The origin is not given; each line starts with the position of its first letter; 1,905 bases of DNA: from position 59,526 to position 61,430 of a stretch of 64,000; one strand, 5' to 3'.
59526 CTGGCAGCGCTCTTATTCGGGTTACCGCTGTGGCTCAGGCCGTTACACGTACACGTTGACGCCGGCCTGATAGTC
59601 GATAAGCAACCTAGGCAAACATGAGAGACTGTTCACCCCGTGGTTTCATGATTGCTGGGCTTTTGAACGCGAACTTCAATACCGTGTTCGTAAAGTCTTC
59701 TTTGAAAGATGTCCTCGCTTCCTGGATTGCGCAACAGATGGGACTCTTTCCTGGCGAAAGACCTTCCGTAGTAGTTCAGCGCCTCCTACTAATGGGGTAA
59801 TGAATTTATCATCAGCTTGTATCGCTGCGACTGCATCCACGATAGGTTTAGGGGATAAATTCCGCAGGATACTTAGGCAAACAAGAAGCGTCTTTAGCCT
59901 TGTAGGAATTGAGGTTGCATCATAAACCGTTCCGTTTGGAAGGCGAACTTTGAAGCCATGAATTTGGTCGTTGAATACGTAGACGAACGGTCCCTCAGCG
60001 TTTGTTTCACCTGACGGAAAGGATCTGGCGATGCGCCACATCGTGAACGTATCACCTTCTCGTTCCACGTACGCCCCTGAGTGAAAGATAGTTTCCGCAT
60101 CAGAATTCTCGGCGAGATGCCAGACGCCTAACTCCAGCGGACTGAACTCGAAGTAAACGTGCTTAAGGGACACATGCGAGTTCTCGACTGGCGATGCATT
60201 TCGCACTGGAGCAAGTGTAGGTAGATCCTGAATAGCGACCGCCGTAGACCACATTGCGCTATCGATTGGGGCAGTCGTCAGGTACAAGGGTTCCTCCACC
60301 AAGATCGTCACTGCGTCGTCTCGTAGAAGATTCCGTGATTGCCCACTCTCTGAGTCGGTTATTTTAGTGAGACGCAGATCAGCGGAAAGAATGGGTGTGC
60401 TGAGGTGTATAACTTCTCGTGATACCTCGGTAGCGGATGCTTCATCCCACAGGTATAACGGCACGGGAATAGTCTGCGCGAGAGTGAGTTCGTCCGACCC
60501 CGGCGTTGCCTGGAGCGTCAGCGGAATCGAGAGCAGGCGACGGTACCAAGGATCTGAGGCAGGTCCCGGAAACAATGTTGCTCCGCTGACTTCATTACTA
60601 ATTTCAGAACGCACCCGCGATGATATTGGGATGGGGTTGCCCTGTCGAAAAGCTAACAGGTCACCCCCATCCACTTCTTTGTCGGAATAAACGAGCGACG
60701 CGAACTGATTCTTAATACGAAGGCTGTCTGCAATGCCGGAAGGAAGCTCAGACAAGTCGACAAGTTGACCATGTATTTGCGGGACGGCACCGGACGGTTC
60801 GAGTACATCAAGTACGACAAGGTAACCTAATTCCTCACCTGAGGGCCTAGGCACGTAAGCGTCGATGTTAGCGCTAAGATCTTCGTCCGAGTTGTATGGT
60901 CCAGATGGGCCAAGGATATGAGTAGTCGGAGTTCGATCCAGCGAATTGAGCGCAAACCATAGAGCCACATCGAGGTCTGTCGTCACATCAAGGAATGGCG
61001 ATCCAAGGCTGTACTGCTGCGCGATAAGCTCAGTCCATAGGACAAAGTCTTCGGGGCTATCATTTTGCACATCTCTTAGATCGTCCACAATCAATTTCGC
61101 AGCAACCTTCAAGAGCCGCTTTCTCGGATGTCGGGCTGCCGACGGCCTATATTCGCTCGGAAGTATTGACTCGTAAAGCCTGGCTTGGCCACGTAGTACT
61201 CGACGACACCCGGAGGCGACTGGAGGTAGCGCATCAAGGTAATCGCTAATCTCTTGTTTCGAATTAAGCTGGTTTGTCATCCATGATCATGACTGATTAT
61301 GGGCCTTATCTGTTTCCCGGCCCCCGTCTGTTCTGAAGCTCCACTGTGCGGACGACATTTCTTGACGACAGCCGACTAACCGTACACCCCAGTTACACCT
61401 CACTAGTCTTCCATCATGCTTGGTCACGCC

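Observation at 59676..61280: Intact 534-aa FRG-domain gene in a low-GC islet among dead defence and mobility genes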

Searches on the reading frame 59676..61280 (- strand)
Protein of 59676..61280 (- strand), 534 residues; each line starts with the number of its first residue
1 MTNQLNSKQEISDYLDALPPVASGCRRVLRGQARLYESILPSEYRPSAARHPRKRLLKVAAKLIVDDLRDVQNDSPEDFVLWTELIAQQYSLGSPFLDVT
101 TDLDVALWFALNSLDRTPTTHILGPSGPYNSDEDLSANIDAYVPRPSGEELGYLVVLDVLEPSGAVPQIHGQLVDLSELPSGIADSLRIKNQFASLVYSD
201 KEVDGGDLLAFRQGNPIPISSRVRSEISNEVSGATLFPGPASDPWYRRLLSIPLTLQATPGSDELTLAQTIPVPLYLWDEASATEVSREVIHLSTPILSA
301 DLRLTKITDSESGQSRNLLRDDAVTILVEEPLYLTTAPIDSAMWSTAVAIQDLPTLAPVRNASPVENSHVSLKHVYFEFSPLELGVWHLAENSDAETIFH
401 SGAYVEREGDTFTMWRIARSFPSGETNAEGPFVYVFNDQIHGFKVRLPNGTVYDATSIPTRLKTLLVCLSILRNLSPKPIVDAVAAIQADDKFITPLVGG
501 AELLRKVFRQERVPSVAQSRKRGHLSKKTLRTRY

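Call 4: search_protein_families(library=pfam, proteins=[window:59676-61280:-], max_evalue=1)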
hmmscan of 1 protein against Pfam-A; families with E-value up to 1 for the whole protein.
window:59676-61280:- (534 aa): 1 family
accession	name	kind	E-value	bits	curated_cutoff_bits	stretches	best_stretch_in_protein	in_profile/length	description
PF08867.16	FRG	-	5.2e-06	27.7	25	1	29-113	5-88/94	FRG domain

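Call 5: search_protein_families(library=padloc, proteins=[window:59676-61280:-], max_evalue=1)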
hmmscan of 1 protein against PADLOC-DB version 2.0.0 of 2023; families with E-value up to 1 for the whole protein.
window:59676-61280:- (534 aa): 10 families
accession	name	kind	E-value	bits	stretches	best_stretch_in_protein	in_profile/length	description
PDLC04936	PDC-S15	-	4.9e-05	20.9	1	5-114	21-126/300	-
PDLC04938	PDC-S15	-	9.2e-05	20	1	8-116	45-152/276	-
PDLC04932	PDC-S15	-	0.0015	15.9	1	88-118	116-146/324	-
PDLC04933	PDC-S15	-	0.0018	15.9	1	11-114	12-111/286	-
PDLC04940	PDC-S15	-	0.0041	14.7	1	81-115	125-157/280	-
PDLC04934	PDC-S15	-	0.0077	13.3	1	65-117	106-154/416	-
PDLC04937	PDC-S15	-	0.02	12.5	1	76-117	91-131/254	-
PDLC04931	PDC-S15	-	0.027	12.3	1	81-113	128-158/282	-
PDLC04927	PDC-S15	-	0.044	10.6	1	29-115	41-120/422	-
PDLC04926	PDC-S15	-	0.058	10.4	1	28-115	35-123/300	-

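Call 6: search_protein_families(library=ncbifam, proteins=[window:59676-61280:-], max_evalue=1)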
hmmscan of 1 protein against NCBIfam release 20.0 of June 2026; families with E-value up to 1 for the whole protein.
window:59676-61280:- (534 aa): 0 families

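Call 7: search_solved_structures(query=window:59676-61280:-, max_evalue=10)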
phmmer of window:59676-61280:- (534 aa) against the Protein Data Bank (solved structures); distinct sequences matched with E-value up to 10: 0.

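Call 8: find_homologous_proteins(query=window:59676-61280:-, max_evalue=0.001)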
Query window:59676-61280:- (534 aa): 24 proteins with E <= 0.001 among 8000 candidates.
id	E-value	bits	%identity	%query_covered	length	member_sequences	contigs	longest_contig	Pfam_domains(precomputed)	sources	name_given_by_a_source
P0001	0.0e+0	1190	100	100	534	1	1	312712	-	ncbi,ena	-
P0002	3.6e-290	981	88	95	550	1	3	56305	PF08867.17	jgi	jgi:hypothetical protein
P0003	7.3e-269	911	80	95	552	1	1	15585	-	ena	-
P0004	4.6e-265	898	79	95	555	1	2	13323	-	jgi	jgi:hypothetical protein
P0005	4.1e-179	614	86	63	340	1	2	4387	PF08867.17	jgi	jgi:hypothetical protein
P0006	4.6e-150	519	51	96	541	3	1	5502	-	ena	-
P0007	1.7e-149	517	51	96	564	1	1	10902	-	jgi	jgi:hypothetical protein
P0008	2.2e-149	516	52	96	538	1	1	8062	-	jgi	jgi:hypothetical protein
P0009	9.3e-131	455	48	95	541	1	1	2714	-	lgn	-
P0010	5.3e-115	403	39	99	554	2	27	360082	-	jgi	jgi:hypothetical protein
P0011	5.3e-114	400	40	99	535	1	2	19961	PF08867.17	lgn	-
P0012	7.5e-113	396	43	93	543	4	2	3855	PF08867.17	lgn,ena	-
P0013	7.9e-86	307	51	55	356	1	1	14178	-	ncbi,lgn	-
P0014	1.0e-74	270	36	87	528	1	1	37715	PF08867.17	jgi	jgi:hypothetical protein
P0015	1.1e-74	270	37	88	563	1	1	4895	PF08867.17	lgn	-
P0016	2.2e-61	226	34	82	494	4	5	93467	PF08867.17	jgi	jgi:hypothetical protein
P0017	3.9e-54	202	34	79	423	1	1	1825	PF08867.17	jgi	jgi:hypothetical protein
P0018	1.6e-47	180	31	90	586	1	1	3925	PF08867.17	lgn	-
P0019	5.7e-45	172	31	94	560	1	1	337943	PF08867.17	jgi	jgi:hypothetical protein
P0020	5.9e-44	169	33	72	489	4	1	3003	PF08867.17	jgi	jgi:hypothetical protein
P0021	3.2e-42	163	32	72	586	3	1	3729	PF08867.17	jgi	-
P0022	1.3e-34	138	29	95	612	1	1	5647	PF08867.17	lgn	-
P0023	3.0e-14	71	27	88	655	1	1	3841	PF08867.17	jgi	jgi:hypothetical protein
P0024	1.1e-4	39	25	58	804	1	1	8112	PF08867.17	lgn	-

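Call 15: find_encoding_contigs(protein=P0001, flank=10000, max_places=3)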
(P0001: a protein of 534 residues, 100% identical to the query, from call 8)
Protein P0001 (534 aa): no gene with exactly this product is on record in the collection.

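Call 16: find_encoding_contigs(protein=P0002, flank=10000, max_places=3)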
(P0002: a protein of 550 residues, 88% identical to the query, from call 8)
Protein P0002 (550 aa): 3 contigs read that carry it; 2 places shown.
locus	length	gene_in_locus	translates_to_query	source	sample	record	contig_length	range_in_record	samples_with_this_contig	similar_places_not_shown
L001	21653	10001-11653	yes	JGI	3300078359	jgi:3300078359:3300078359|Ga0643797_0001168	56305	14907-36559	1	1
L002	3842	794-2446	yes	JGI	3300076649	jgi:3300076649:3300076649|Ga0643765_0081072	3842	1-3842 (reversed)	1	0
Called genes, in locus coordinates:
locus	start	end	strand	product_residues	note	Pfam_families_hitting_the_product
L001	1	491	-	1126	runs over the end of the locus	PF18731:HEPN_Swt1, PF04465:DUF499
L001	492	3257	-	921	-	PF06634:DUF1156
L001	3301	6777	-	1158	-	PF04851:ResIII, PF00176:SNF2-rel_dom, PF00270:DEAD, PF00271:Helicase_C, PF13020:NOV_C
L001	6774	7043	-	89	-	PF12728:HTH_17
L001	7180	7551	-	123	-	-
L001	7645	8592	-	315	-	-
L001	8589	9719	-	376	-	-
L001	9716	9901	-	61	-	-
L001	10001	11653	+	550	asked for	PF08867:FRG (faint)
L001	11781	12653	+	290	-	-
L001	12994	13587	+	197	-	PF00239:Resolvase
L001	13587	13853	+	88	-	-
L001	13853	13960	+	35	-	-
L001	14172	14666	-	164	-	-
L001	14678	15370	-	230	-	-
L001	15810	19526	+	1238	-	PF13245:AAA_19, PF13604:AAA_30, PF01443:Viral_helicase1 (weak), PF05970:PIF1 (weak), PF13401:AAA_22 (weak), PF13086:AAA_11 (weak), PF13538:UvrD_C_2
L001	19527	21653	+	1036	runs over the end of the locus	PF00176:SNF2-rel_dom (weak), PF00270:DEAD (faint), PF04851:ResIII, PF00176:SNF2-rel_dom, PF00271:Helicase_C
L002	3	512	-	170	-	?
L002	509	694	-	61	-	-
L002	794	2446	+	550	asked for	PF08867:FRG (faint)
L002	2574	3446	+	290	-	-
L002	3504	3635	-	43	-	-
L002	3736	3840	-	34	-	?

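Call 17: find_encoding_contigs(protein=P0010, flank=10000, max_places=4)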
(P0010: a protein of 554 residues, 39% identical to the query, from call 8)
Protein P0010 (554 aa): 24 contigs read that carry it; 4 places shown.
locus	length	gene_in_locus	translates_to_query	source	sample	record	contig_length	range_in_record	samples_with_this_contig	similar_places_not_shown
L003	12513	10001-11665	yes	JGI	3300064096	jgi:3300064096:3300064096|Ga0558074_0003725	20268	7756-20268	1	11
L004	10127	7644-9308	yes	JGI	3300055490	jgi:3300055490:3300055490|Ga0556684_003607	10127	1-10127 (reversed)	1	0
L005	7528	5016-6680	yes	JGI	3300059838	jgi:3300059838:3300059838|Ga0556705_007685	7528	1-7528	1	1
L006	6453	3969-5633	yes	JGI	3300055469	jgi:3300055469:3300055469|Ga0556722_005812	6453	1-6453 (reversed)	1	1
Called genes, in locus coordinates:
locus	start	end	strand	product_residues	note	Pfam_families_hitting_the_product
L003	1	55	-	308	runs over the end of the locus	PF02423:OCD_Mu_crystall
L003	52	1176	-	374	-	PF05544:Pro_racemase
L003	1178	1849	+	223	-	PF00392:GntR, PF07729:FCD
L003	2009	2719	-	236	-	PF00005:ABC_tran, PF13304:AAA_21 (faint)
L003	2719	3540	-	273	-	PF00005:ABC_tran, PF13304:AAA_21 (faint), PF12399:BCA_ABC_TP_C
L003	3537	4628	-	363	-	PF02653:BPD_transp_2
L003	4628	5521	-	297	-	PF02653:BPD_transp_2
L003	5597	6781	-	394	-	PF13433:Peripla_BP_5, PF13458:Peripla_BP_6, PF01094:ANF_receptor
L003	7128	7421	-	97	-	-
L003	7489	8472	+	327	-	PF00589:Phage_integrase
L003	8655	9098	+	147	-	PF01527:HTH_Tnp_1 (faint), PF19575:HTH_58 (faint)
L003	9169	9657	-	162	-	-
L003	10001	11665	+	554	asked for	-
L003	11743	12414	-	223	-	-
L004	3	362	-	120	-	?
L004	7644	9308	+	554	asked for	-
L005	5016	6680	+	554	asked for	-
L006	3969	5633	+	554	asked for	-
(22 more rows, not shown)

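Call 18: find_encoding_contigs(protein=P0019, flank=10000, max_places=2)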
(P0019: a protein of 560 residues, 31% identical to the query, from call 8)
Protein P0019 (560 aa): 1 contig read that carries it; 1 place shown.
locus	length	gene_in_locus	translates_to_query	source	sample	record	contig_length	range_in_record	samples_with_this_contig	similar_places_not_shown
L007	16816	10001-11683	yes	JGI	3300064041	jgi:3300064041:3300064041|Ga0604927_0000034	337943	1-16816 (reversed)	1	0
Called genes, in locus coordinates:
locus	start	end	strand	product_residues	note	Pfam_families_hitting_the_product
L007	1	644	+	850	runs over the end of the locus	PF02837:Glyco_hydro_2_N, PF00703:Glyco_hydro_2, PF02836:Glyco_hydro_2_C, PF16355:DUF4982, PF18565:Glyco_hydro2_C5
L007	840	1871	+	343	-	PF08240:ADH_N, PF00107:ADH_zinc_N, PF13602:ADH_zinc_N_2 (weak)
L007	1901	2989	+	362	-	PF01408:GFO_IDH_MocA, PF02894:GFO_IDH_MocA_C, PF22725:GFO_IDH_MocA_C3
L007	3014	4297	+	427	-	PF07690:MFS_1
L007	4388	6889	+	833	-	PF07715:Plug, PF00593:TonB_dep_Rec_b-barrel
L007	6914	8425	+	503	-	PF01979:Amidohydro_1, PF07969:Amidohydro_3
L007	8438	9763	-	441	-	PF00860:Xan_ur_permease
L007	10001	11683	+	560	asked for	PF08867:FRG (weak)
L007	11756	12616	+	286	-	-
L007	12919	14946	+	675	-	PF00989:PAS, PF08448:PAS_4, PF13426:PAS_9, PF08447:PAS_3, PF00989:PAS, PF08448:PAS_4, PF13426:PAS_9, PF08447:PAS_3, +5 more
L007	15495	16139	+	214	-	PF01872:RibD_C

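Call 24: search_protein_families(library=pfam, proteins=[L001:11781-12653:+, L007:11756-12616:+, L003:11743-12414:-, L003:9169-9657:-], max_evalue=1)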
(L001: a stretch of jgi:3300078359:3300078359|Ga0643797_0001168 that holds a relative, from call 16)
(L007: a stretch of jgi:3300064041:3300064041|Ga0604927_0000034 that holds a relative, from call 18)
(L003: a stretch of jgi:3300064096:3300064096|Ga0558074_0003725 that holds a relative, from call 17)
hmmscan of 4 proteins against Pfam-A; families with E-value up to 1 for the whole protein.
L001:11781-12653:+ (290 aa): 0 families

L007:11756-12616:+ (286 aa): 1 family
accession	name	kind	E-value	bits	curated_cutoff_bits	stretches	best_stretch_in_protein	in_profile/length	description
PF11610.13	Ste5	-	0.015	15.7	27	0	233-247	5-20/30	Scaffold protein Ste5, Fus3-binding region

L003:11743-12414:- (223 aa): 0 families

L003:9169-9657:- (162 aa): 0 families

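Call 25: search_protein_families(library=padloc, proteins=[L001:11781-12653:+, L007:11756-12616:+, L003:11743-12414:-, L003:9169-9657:-], max_evalue=1)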
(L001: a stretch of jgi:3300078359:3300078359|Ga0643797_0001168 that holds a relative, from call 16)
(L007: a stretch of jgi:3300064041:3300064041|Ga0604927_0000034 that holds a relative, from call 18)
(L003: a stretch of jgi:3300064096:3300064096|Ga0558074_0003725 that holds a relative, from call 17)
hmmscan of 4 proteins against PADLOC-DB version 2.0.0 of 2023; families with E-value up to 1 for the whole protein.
L001:11781-12653:+ (290 aa): 0 families

L007:11756-12616:+ (286 aa): 1 family
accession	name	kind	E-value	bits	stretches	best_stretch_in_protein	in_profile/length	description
PDLC00809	Cyclase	-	0.049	11.2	1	142-172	30-60/295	oligonucleotide-cyclase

L003:11743-12414:- (223 aa): 0 families

L003:9169-9657:- (162 aa): 0 families

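Call 26: list_cluster_members(proteins=[P0001, P0013])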
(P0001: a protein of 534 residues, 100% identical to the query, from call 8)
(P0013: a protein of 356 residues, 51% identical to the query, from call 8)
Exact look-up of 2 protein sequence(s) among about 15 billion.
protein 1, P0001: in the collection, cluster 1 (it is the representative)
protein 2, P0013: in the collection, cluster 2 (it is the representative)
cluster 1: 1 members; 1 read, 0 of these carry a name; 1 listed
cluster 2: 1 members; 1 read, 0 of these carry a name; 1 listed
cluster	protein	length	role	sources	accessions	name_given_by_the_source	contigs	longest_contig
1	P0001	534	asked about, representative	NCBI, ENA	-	-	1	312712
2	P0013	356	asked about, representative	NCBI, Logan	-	-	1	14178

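Call 27: predict_structure(alignment_id=A1)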
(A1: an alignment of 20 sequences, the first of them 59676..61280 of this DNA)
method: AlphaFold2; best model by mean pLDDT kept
length: 534 residues; sequences in the alignment: 20
mean_pLDDT: 84.7   pTM: 0.82
mean pLDDT of the five models: 84.7, 82.9, 82.7, 82.5, 80.0
residues with pLDDT >= 90: 231; 70-90: 247; 50-70: 40; < 50: 16
segments of 3 or more residues with pLDDT < 50: 520-532
pLDDT, mean of each block of 10 residues (from residue 1): 83 95 96 92 79 73 74 64 80 87 97 89 86 85 88 97 82 86 81 93 94 95 93 91 87 82 83 86 88 82 86 86 88 83 92 92 69 94 68 70 94 93 84 94 93 92 94 92 85 86 85 66 31 50
secondary structure, 60 per line:
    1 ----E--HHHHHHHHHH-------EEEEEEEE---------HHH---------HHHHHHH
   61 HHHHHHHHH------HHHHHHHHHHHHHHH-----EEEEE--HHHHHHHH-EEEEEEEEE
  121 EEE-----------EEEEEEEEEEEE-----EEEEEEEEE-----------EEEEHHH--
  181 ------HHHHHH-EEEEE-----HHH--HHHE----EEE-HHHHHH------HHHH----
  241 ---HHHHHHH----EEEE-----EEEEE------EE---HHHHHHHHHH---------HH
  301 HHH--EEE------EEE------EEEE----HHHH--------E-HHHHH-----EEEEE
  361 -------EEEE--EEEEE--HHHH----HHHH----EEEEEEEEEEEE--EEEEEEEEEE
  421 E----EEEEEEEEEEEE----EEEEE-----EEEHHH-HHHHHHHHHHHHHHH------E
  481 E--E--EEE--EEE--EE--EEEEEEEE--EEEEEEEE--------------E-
elements in order: H8-17 E25-32 H54-69 H76-90 E96-100 H103-110 E112-123 E135-146 E152-160 E172-175 H187-192 E194-198 E217-219 H221-226 H233-236 H244-250 E255-258 E264-268 H280-289 H299-303 E306-308 E315-317 E324-327 H332-335 H346-350 E356-360 E368-371 E374-378 H381-384 H389-392 E397-408 E411-421 E426-437 E442-446 E452-454 H459-473 E487-489 E492-494 E501-508 E511-518

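Call 31: fold_search(model_id=the predicted structure, library=pdb)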
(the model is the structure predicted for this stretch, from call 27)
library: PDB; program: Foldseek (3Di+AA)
matches with E <= 10: 421; with E <= 0.001: 0
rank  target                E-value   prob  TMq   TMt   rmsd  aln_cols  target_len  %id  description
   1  6anz                  2.6e-01  0.13  0.07  0.22  16.9       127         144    9  Crystal structure of a hypothetical protein from Neisseria gonorrhoeae (released 2017-08-30)
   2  8dml_B                3.5e-01  0.07  0.07  0.19  13.6       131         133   12  Vibrio parahaemolyticus VtrA/VtrC complex bound to the bile salt chenodeoxycholate (released 2023-06-14)
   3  6w3d                  3.7e-01  0.06  0.06  0.18  13.7       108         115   11  Rd1NTF2_05 with long sheet (released 2020-04-15)
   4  5cf1_G                3.9e-01  0.04  0.06  0.16  16.7       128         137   14  Crystal Structure of the M32V/M78V/I80V/L114F mutant of LEH (released 2016-07-13)
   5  5cf1_F                4.2e-01  0.03  0.05  0.15  17.0       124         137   14  Crystal Structure of the M32V/M78V/I80V/L114F mutant of LEH (released 2016-07-13)
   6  3ke7_A                5.2e-01  0.09  0.08  0.27  16.9       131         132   13  Crystal structure of putative ketosteroid isomerase (YP_001303366.1) from Parabacteroides distasonis ATCC 8503 at 1.45 (released 2009-11-03)
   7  4xby_H                5.5e-01  0.04  0.06  0.15  17.5       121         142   13  Crystal Structure of the L74F/M78V/I80V/L114F mutant of LEH complexed with cyclopentene oxide (released 2015-07-15)
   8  5cf1_D                5.8e-01  0.06  0.06  0.19  16.9       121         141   11  Crystal Structure of the M32V/M78V/I80V/L114F mutant of LEH (released 2016-07-13)
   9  4xdw_F                5.8e-01  0.03  0.05  0.15  16.4       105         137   13  Crystal Structure of the L74F/M78V/I80V/L114F mutant of LEH (released 2015-07-15)
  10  3qg5_A                6.9e-01  0.06  0.07  0.10  15.3       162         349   10  The Mre11:Rad50 complex forms an ATP dependent molecular clamp in DNA double-strand break repair (released 2011-04-20)
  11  5cf1_A                6.9e-01  0.02  0.05  0.15  17.0       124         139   14  Crystal Structure of the M32V/M78V/I80V/L114F mutant of LEH (released 2016-07-13)
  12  7r81_M2               7.3e-01  0.02  0.05  0.12  13.7        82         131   20  Structure of the translating Neurospora crassa ribosome arrested by cycloheximide (released 2021-12-01)
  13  5ca6_A                7.7e-01  0.08  0.06  0.17  10.7        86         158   15  Crystallographic structure of apo porcine rotavirus TFR-41 VP8* (released 2016-06-08)
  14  7vx2_A                8.2e-01  0.06  0.07  0.20  15.0       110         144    9  Crystal Structure of the Y53F/N55A/I80F/L114V/I116V mutant of LEH (released 2023-01-18)
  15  6w3g_A                8.2e-01  0.04  0.06  0.19  15.2       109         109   14  Rd1NTF2_04 with long sheet (released 2020-04-15)
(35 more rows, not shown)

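Call 33: find_related_loci(query=A1, collection=genome_contigs, flank=10000)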
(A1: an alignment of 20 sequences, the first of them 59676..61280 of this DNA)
Query A1 (534 aa) in genome_contigs; peptide patterns used: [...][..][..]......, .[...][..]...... (x = any residue, [..] = any of these).
47 stretches matched a pattern; 9 encode a relative of the query (tblastn E <= 1e-3); 9 distinct loci.
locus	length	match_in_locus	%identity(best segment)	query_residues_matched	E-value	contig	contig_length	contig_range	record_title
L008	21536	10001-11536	32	1-516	8e-75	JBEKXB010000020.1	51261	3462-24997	MAG: Solirubrobacteraceae bacterium isolate SPRUCE 641 SPRUCE_641_20, whole genome shotgun sequence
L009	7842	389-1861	32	5-488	2e-59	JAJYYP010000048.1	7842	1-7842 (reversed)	MAG: archaeon isolate FK4.bin31 NODE_13299_length_7842_cov_22.205703, whole genome shotgun sequence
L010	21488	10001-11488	31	2-504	8e-59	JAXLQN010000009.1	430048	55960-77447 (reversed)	MAG: Bryobacteraceae bacterium isolate STL-ACI4 C1.176.fa-9, whole genome shotgun sequence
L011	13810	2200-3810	29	1-511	3e-57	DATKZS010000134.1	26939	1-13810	MAG TPA_asm: bacterium isolate SMAG_U14251 k141_2169648, whole genome shotgun sequence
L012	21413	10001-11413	30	18-477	3e-48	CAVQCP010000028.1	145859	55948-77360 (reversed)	MAG: uncultured Acidobacteriaceae bacterium isolate MFD02138.bin.2.76 genome assembly, contig: contig_136515, whole geno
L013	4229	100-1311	27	82-492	6e-30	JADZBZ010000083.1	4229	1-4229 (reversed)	MAG: Acidobacteria bacterium isolate SJ70 c_000000155446, whole genome shotgun sequence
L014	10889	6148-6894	29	5-277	4e-16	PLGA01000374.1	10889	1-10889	MAG: Bryobacterales bacterium isolate bog_224 73.20110800_S3D.58_contig_49945, whole genome shotgun sequence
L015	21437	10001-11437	30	5-478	7e-22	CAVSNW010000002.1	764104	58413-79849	MAG: uncultured Acidobacteriota bacterium isolate MFD03346.bin.1.1 genome assembly, contig: contig_403, whole genome sho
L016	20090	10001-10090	56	82-113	2e-5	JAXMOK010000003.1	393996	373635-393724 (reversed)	MAG: Balneolaceae bacterium isolate EC_MBin.52 ECX_59CoAssmbCtg, whole genome shotgun sequence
